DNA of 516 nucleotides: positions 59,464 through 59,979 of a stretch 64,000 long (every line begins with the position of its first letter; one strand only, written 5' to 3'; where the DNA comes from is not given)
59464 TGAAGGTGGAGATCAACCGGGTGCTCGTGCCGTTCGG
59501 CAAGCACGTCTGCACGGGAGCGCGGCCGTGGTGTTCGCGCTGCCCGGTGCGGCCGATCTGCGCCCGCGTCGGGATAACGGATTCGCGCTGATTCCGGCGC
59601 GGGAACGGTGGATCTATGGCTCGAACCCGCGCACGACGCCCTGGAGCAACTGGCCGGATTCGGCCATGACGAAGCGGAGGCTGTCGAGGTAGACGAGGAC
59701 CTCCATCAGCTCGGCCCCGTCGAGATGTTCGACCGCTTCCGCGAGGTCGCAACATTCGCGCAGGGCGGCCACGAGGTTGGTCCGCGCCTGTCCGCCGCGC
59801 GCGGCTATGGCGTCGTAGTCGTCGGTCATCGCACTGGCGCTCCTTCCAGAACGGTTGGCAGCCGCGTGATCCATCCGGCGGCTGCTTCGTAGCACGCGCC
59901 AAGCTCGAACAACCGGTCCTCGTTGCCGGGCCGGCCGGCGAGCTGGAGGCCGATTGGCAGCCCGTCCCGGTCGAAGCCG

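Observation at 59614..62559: Four-gene, fully overlap-coupled operon: M42 peptidase, AtzG-like 71-aa protein, amidase, second 71-aa protein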

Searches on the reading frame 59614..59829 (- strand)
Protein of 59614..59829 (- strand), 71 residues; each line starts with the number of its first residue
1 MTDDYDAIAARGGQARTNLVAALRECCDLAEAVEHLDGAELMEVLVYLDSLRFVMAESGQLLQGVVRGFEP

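Call 5: search_protein_families(library=pfam, proteins=[window:59614-59829:-], max_evalue=1)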
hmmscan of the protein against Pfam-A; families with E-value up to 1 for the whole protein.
window:59614-59829:- (71 aa): 0 families

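Call 6: search_protein_families(library=ncbifam, proteins=[window:59614-59829:-], max_evalue=1)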
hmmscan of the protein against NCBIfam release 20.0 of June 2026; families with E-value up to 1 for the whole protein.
window:59614-59829:- (71 aa): 0 families

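Call 9: search_solved_structures(query=window:59614-59829:-, max_evalue=10, show_alignments=3)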
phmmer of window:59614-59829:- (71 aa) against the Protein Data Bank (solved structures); distinct sequences matched with E-value up to 10: 0.

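Call 11: find_homologous_proteins(query=window:59614-59829:-, max_evalue=0.01)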
Query window:59614-59829:- (71 aa): 696 proteins with E <= 0.01 among 701 candidates; the best 120 are listed.
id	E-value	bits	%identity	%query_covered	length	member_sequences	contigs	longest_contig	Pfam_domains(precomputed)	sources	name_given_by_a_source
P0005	7.9e-37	142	97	100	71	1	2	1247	-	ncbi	-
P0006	8.6e-37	141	96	100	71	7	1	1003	-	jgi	jgi:hypothetical protein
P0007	9.2e-35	135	90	100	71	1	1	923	-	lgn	-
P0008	2.5e-34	134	92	100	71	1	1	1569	-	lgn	-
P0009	6.4e-31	123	84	99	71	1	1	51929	-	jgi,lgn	jgi:hypothetical protein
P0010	1.0e-29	119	84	96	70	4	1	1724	-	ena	-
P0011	3.8e-29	117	85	96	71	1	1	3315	-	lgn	-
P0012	3.8e-29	117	82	96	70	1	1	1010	-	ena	-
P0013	4.7e-29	117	83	99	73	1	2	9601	-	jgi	jgi:hypothetical protein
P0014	5.6e-29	117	88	94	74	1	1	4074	-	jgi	jgi:prefoldin subunit 5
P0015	6.7e-29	117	82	96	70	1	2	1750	-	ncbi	-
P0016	8.0e-29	116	84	97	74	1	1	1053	-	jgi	-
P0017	9.8e-29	116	86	96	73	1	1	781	-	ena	-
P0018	1.0e-28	116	86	96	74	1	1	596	-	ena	-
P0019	1.2e-28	116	83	97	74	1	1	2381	-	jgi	jgi:hypothetical protein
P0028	4.4e-28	114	85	94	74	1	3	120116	-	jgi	jgi:prefoldin subunit 5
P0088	2.0e-26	109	77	99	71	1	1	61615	-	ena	-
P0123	4.6e-26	108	83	85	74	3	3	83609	-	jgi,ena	jgi:hypothetical protein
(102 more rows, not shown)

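Call 13: find_encoding_contigs(protein=P0028, flank=6000, max_places=3)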
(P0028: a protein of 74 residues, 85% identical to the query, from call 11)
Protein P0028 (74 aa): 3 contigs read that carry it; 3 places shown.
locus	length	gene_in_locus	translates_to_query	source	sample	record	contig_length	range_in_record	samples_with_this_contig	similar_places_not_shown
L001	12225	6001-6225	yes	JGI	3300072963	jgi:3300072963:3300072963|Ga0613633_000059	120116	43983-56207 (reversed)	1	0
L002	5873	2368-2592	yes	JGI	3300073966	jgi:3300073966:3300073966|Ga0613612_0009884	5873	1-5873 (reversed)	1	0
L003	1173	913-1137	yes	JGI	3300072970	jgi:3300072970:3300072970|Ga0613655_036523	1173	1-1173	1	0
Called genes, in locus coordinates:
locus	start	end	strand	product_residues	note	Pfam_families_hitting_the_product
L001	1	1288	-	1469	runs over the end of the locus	PF13231:PMT_2, PF10060:DUF2298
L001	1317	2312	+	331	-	PF00551:Formyl_trans_N, PF02911:Formyl_trans_C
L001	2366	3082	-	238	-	PF12697:Abhydrolase_6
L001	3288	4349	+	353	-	PF05343:Peptidase_M42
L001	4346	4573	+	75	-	-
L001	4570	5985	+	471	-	PF01425:Amidase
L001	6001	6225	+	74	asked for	-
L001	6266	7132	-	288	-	-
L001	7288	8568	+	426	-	PF05977:MFS_3, PF07690:MFS_1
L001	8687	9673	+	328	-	PF00291:PALP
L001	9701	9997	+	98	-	PF02597:ThiS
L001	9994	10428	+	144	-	PF14464:Prok-JAB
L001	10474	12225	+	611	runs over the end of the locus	PF01541:GIY-YIG, PF27096:UvrC_M, PF02151:UVR, PF22920:UvrC_RNaseH, PF08459:UvrC_RNaseH_dom, PF00633:HHH (faint), PF12826:HHH_2 (weak), PF14520:HHH_5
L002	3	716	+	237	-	?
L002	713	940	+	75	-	-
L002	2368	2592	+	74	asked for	-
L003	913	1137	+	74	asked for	-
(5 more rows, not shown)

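Call 14: find_encoding_contigs(protein=P0123, flank=6000, max_places=3)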
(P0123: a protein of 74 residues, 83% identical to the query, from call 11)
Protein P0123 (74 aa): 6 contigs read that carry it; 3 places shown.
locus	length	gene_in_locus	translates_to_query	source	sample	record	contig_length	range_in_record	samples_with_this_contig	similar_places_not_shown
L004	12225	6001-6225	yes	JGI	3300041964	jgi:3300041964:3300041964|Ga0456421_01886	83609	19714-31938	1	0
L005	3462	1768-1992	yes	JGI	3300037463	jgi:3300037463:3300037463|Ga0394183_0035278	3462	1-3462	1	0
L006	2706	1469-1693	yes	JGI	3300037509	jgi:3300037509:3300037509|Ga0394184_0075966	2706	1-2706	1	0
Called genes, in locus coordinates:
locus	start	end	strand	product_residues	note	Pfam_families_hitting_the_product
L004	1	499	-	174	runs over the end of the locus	PF10060:DUF2298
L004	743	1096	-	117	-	PF10060:DUF2298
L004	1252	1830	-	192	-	-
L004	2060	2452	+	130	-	PF00551:Formyl_trans_N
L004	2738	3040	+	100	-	PF02911:Formyl_trans_C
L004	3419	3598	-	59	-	-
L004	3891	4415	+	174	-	PF01546:Peptidase_M20 (weak), PF05343:Peptidase_M42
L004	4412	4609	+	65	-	-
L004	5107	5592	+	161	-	PF01425:Amidase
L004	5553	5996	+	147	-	PF01425:Amidase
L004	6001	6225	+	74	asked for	-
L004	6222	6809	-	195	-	PF00730:HhH-GPD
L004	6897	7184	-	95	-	-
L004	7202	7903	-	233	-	-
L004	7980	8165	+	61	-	-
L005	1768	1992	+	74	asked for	-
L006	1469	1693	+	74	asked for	-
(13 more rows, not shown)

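Call 15: find_encoding_contigs(protein=P0088, flank=6000, max_places=3)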
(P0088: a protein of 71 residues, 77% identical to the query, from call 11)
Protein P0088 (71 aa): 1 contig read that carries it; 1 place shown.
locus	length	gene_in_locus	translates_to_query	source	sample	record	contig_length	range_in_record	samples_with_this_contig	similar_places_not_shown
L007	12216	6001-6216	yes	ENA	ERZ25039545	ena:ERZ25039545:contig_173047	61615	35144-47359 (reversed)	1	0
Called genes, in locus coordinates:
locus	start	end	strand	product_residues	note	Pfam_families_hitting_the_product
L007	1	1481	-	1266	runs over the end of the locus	PF10060:DUF2298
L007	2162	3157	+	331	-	PF00551:Formyl_trans_N, PF02911:Formyl_trans_C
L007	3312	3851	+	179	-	PF05343:Peptidase_M42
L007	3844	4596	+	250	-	PF01546:Peptidase_M20 (weak), PF05343:Peptidase_M42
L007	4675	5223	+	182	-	PF01425:Amidase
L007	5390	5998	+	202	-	PF01425:Amidase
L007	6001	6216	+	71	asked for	-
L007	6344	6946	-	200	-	-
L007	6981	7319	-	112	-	-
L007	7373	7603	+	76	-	PF07690:MFS_1 (weak)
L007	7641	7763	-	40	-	-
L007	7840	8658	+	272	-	PF00291:PALP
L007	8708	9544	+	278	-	PF02597:ThiS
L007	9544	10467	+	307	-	PF01541:GIY-YIG (weak), PF27096:UvrC_M, PF02151:UVR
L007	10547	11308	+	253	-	PF08459:UvrC_RNaseH_dom, PF12826:HHH_2, PF14520:HHH_5, PF00633:HHH (weak)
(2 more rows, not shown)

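Call 17: find_related_loci(query=A1, collection=genome_contigs, flank=6000)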
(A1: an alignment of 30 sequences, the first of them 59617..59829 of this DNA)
Query A1 (71 aa) in genome_contigs; peptide patterns used: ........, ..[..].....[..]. (x = any residue, [..] = any of these).
105 stretches matched a pattern; 61 encode a relative of the query (tblastn E <= 1e-3); 61 distinct loci.
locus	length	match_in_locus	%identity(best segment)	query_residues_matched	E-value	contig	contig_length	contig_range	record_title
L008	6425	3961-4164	82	3-70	3e-34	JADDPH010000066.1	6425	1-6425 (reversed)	MAG: Sphaerobacteraceae bacterium isolate LC2_1 AB19_LC2_4400_length_6428_cov_45, whole genome shotgun sequence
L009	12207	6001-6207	84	1-69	1e-33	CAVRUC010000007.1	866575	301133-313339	MAG: uncultured Chloroflexia bacterium isolate MFD02840.bin.1.240 genome assembly, contig: contig_31997, whole genome sh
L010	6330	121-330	81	1-70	3e-33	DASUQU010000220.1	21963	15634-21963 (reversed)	MAG TPA_asm: Thermomicrobiales bacterium isolate SMAG_U1689 k141_1472176, whole genome shotgun sequence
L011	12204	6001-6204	82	3-70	3e-33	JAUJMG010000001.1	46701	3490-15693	MAG: Thermomicrobiales bacterium isolate YPbin5 NODE_46_length_46701_cov_16.622926, whole genome shotgun sequence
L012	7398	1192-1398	77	1-69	6e-33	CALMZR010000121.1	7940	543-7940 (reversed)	MAG TPA_asm: uncultured Chloroflexi bacterium isolate SRR6670122_bin.72_CONCOCT_v1.1_MAG genome assembly, contig: ERZ534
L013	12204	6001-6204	82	1-68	1e-32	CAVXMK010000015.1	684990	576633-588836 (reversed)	MAG: uncultured Chloroflexia bacterium isolate MFD02840.bin.2.193 genome assembly, contig: contig_34346, whole genome sh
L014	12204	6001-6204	81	1-68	3e-32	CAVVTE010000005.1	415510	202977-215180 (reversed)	MAG: uncultured Chloroflexia bacterium isolate MFD02840.bin.2.158 genome assembly, contig: contig_128575, whole genome s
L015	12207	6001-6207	78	1-69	9e-31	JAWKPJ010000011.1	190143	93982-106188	MAG: Thermomicrobiales bacterium isolate AC2.42 AC2.42.fa-11, whole genome shotgun sequence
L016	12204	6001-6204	76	3-70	6e-31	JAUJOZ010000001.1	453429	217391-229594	MAG: Thermomicrobiales bacterium isolate YX3bin31 opera_contig_38, whole genome shotgun sequence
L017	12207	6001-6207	77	1-69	9e-31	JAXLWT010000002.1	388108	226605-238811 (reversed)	MAG: Thermomicrobiales bacterium isolate STL-CHL30 C1.275.fa-2, whole genome shotgun sequence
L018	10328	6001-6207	77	1-69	1e-30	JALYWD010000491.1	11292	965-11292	MAG: Chloroflexota bacterium isolate KUW bin4 SD1472-74_k127_156695, whole genome shotgun sequence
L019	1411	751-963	75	1-71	2e-30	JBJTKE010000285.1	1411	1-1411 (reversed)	MAG: Chloroflexota bacterium isolate samp_4310_concoct_673 samp_4310_747488, whole genome shotgun sequence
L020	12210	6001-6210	73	1-70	3e-30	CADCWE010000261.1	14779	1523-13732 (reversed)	MAG: uncultured Thermomicrobiales bacterium isolate AVDCRST_MAG73 genome assembly, contig: NODE897, whole genome shotgun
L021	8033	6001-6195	74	6-70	8e-30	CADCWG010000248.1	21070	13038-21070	MAG: uncultured Thermomicrobiales bacterium isolate AVDCRST_MAG49 genome assembly, contig: NODE509, whole genome shotgun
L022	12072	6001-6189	81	8-70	8e-30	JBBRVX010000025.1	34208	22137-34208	MAG: Thermomicrobiales bacterium isolate La3_metabat2.280 La3_metabat2.280_K_1642178_L_34208_cov_14.9373, whole genome s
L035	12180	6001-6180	73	11-70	3e-26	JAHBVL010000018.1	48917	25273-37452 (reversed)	MAG: Thermomicrobiales bacterium isolate ACE_CHL14 CHL14_18, whole genome shotgun sequence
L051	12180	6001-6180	77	9-68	6e-24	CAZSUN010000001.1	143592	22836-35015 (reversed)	MAG TPA_asm: uncultured Sphaerobacteraceae bacterium isolate SRP344714_co2_131 genome assembly, contig: NODE_225_length_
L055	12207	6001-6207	67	1-68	1e-23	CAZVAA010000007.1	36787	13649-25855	MAG TPA_asm: uncultured Sphaerobacteraceae bacterium isolate SRP187154_co1_9 genome assembly, contig: NODE_950_length_36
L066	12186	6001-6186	66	7-68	5e-16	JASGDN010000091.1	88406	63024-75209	MAG: Thermomicrobiales bacterium isolate 4M006 JMF-2106-05-0004.bin.6_92, whole genome shotgun sequence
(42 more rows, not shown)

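Call 29: predict_structure(alignment_id=A1)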
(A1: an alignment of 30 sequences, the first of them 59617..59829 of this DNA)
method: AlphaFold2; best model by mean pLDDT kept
length: 71 residues; sequences in the alignment: 30
mean_pLDDT: 89.8   pTM: 0.72
mean pLDDT of the five models: 89.8, 84.8, 79.9, 75.9, 71.2
residues with pLDDT >= 90: 51; 70-90: 14; 50-70: 5; < 50: 1
segments of 3 or more residues with pLDDT < 50: none
pLDDT, mean of each block of 10 residues (from residue 1): 74 94 96 95 97 96 79 50
secondary structure, 60 per line:
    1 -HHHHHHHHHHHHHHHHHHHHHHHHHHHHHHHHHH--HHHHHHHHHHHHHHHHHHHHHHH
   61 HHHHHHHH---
elements in order: H2-35 H38-68
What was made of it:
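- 59614..59829 (-): small2: 71-aa, highly conserved helical-hairpin protein. Its start overlaps the amidase stop (ATGA). It is homologous to the C-terminal tail of a cytochrome b found in other metagenomic bacteria. AF2 gives two helices (2-35, 38-68), pLDDT 89.8 (call 29).
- On AtzE family / cyanuric acid pathway: small2 has no Pfam hit and is predicted to be a two-helix hairpin (calls 5, 29).
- There is no AtzH/NTF2 protein, because small2 is an all-alpha hairpin (call 29).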

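Call 33: fold_search(model_id=the predicted structure, library=pdb)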
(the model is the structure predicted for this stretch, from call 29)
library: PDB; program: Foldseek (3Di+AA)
matches with E <= 10: 461; with E <= 0.001: 0
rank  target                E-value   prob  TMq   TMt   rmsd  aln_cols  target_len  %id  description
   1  5j0k_B                4.6e-01  0.69  0.46  0.45   4.9        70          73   14  De novo design of protein homo-oligomers with modular hydrogen bond network-mediated specificity (released 2016-05-25)
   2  2f1m_D                6.7e-01  0.66  0.48  0.20   3.9        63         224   10  Conformational flexibility in the multidrug efflux system protein AcrA (released 2006-03-21)
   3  2f1m_A                7.2e-01  0.72  0.52  0.21   4.0        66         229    9  Conformational flexibility in the multidrug efflux system protein AcrA (released 2006-03-21)
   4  9w02_A                7.2e-01  0.66  0.50  0.20   4.2        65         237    9  Cryo-EM structure of TasH-tigRNA-ssDNA complex (released 2026-03-11)
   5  2f1m_C                7.2e-01  0.66  0.48  0.18   4.0        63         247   10  Conformational flexibility in the multidrug efflux system protein AcrA (released 2006-03-21)
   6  9tg4_E                7.6e-01  0.69  0.50  0.14   3.6        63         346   10  Structure of the YbjP lipoprotein bound to the AcrABZ-TolC efflux pump (released 2026-04-08)
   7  9tg4_D                7.6e-01  0.60  0.48  0.14   4.0        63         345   10  Structure of the YbjP lipoprotein bound to the AcrABZ-TolC efflux pump (released 2026-04-08)
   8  8d06_J                7.6e-01  0.51  0.43  0.45   4.5        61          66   13  Hallucinated C3 protein assembly HALC3_104 (released 2022-09-28)
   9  9v53_A1               8.1e-01  0.63  0.49  0.15   3.9        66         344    9  Structure of TolC, YbjP, and AcrABZ complex (released 2025-11-05)
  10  6wa9_O                9.2e-01  0.60  0.50  0.48   3.9        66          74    9  Structure of the Chlamydia pneumoniae CdsV and CdsO protein complex (released 2020-09-30)
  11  2f1m_B                9.2e-01  0.57  0.48  0.21   3.7        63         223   10  Conformational flexibility in the multidrug efflux system protein AcrA (released 2006-03-21)
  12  6c48_D                9.2e-01  0.25  0.41  0.34   8.6        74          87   12  Crystal structure of B-Myb-LIN9-LIN52 complex (released 2018-09-19)
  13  5n6x_A                9.8e-01  0.97  0.79  0.16   2.4        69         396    9  Crystal structure of the Legionella effector WipA (released 2017-04-19)
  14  5u0p_V                9.8e-01  0.96  0.75  0.48   2.4        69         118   13  Cryo-EM structure of the transcriptional Mediator (released 2017-03-08)
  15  7upo_A                9.8e-01  0.57  0.53  0.51   4.2        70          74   13  Crystal structure of designed heterotrimeric assembly DHT03 (released 2022-12-14)
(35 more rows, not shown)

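Call 52: search_protein_representatives(alignment_id=A1)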
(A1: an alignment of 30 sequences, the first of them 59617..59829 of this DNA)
Query: 30 sequences, 72 profile positions. Proteins with E-value up to 0.001 (for the whole library): 39; up to 1e-10: 26; up to 1e-30: 0. The best 39 are listed.
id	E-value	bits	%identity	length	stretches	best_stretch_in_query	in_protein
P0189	1.5e-29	118.0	-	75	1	4-71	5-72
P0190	4.8e-28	113.2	-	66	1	20-71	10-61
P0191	7.5e-28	112.6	-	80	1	6-69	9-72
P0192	1.6e-21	92.3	-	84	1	5-71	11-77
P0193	2.9e-21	91.4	-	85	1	4-68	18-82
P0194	6.7e-21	90.3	-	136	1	2-52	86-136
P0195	1.2e-20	89.5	-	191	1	7-71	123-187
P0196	6.3e-20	87.2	-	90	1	1-50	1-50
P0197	1.3e-19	86.2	-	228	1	8-71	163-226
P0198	1.8e-18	82.5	-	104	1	7-70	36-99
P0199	6.1e-18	80.8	-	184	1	6-68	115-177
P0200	7.4e-18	80.5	-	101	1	28-71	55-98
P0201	2.4e-17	78.9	-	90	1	11-70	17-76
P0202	1.8e-16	76.1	-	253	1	6-69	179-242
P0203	4.7e-16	74.8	-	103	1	6-71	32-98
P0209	2.7e-12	62.7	-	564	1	10-67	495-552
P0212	1.5e-11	60.3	-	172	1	42-71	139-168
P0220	4.8e-06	42.7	-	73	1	12-62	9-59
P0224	4.4e-05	39.6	-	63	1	13-67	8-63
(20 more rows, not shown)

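Call 55: search_protein_families(library=pfam, proteins=[P0209, P0202, P0197, P0212, P0220, P0224], max_evalue=0.01)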
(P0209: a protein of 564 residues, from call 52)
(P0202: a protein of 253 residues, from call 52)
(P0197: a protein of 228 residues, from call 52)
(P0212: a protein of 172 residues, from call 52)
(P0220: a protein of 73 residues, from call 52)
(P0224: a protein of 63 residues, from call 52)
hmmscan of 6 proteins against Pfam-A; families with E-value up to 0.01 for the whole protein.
P0209 (564 aa): 3 families
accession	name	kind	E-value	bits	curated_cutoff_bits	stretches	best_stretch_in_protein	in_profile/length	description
PF13631.11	Cytochrom_B_N_2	-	1.6e-45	155.5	27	1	111-284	1-166/169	Cytochrome b(N-terminal)/b6/petB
PF00033.24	Cytochrome_B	-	1.7e-27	96.9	27.2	1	41-229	10-188/189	Cytochrome b/b6/petB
PF00032.22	Cytochrom_B_C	-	4.6e-06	27.2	20.7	1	293-384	9-83/102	Cytochrome b(C-terminal)/b6/petD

P0202 (253 aa): 0 families

P0197 (228 aa): 0 families

P0212 (172 aa): 1 family
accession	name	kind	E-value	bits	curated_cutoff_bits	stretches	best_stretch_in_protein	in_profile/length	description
PF00701.28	DHDPS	-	3.5e-14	52.6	22.1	1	8-77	3-72/289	Dihydrodipicolinate synthetase family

P0220 (73 aa): 0 families

P0224 (63 aa): 0 families

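Call 56: find_encoding_contigs(protein=P0197, flank=8000, max_places=2)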
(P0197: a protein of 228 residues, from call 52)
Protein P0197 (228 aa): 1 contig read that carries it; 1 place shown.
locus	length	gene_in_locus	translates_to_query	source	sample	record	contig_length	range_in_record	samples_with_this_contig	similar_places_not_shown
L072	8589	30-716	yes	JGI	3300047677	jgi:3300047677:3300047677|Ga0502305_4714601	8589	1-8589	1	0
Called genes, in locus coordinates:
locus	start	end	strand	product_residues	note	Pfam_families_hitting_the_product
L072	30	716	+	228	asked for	-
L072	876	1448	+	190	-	PF00226:DnaJ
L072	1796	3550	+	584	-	PF02776:TPP_enzyme_N, PF00205:TPP_enzyme_M, PF02775:TPP_enzyme_C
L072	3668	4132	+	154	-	PF04075:F420H2_quin_red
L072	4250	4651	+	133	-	PF03479:PCC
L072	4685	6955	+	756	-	PF14742:GDE_N_bis, PF06202:GDE_C, PF22422:MGH1-like_GH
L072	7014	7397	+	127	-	PF07884:VKOR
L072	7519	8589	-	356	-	?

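Call 57: find_encoding_contigs(protein=P0228, flank=4000, max_places=2)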
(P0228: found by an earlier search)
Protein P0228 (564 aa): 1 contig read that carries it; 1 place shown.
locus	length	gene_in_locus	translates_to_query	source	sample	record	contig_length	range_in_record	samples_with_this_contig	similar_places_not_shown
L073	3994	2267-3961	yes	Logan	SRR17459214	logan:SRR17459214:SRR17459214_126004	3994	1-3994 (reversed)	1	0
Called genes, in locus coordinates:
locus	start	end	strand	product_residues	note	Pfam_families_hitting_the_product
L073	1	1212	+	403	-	?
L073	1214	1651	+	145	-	-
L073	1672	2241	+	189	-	PF00355:Rieske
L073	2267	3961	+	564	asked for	PF00033:Cytochrome_B, PF13631:Cytochrom_B_N_2, PF00032:Cytochrom_B_C (weak)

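Call 59: find_encoding_contigs(protein=P0235, flank=6000, max_places=3)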
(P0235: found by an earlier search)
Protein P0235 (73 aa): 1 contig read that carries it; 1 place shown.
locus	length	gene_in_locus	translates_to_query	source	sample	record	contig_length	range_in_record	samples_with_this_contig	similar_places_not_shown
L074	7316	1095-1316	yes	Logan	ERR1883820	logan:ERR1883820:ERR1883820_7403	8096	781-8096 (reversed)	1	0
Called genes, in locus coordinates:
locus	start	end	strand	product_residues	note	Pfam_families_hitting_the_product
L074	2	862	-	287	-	?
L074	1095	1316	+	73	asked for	-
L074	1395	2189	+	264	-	PF00142:Fer4_NifH (weak), PF01656:CbiA, PF02374:ArsA_ATPase (weak), PF06564:CBP_BcsQ (faint), PF09140:MipZ, PF10609:ParA (faint), PF13614:AAA_31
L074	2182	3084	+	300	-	PF02195:ParB_N, PF17762:HTH_ParB (weak)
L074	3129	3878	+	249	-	PF00520:Ion_trans, PF07885:Ion_trans_2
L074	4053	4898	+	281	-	PF00582:Usp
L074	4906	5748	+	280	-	PF01209:Ubie_methyltran (weak), PF13847:Methyltransf_31, PF08241:Methyltransf_11, PF08242:Methyltransf_12, PF13649:Methyltransf_25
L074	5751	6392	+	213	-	PF02353:CMAS (weak), PF13489:Methyltransf_23, PF13847:Methyltransf_31 (weak), PF08241:Methyltransf_11, PF08242:Methyltransf_12, PF13649:Methyltransf_25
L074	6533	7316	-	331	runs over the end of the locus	-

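Call 60: find_encoding_contigs(protein=P0220, flank=6000, max_places=4)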
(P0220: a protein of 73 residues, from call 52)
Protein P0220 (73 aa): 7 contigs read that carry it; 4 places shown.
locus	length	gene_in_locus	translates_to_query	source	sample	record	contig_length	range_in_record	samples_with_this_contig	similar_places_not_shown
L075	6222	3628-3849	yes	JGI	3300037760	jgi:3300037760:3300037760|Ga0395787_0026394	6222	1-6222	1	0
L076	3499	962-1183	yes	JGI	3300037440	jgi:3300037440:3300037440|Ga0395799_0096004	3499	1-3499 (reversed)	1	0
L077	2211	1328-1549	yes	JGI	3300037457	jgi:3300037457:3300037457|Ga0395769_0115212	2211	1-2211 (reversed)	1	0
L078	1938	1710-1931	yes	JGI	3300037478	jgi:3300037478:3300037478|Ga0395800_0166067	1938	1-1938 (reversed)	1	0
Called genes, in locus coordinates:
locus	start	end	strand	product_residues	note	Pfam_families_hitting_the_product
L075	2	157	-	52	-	?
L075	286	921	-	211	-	PF00230:MIP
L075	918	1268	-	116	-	PF01022:HTH_5, PF12840:HTH_20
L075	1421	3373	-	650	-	-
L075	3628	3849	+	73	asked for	-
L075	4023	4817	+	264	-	PF00142:Fer4_NifH (weak), PF01656:CbiA, PF02374:ArsA_ATPase, PF06564:CBP_BcsQ (weak), PF09140:MipZ, PF10609:ParA (faint), PF13614:AAA_31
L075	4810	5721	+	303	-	PF02195:ParB_N, PF17762:HTH_ParB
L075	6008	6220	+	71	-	?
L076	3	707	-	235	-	?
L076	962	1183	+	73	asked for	-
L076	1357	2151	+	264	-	PF00142:Fer4_NifH (weak), PF01656:CbiA, PF02374:ArsA_ATPase, PF06564:CBP_BcsQ (weak), PF09140:MipZ, PF10609:ParA (faint), PF13614:AAA_31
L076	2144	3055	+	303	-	PF02195:ParB_N, PF17762:HTH_ParB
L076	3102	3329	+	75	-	-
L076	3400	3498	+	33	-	?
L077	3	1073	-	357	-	?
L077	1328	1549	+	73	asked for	-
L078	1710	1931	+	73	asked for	-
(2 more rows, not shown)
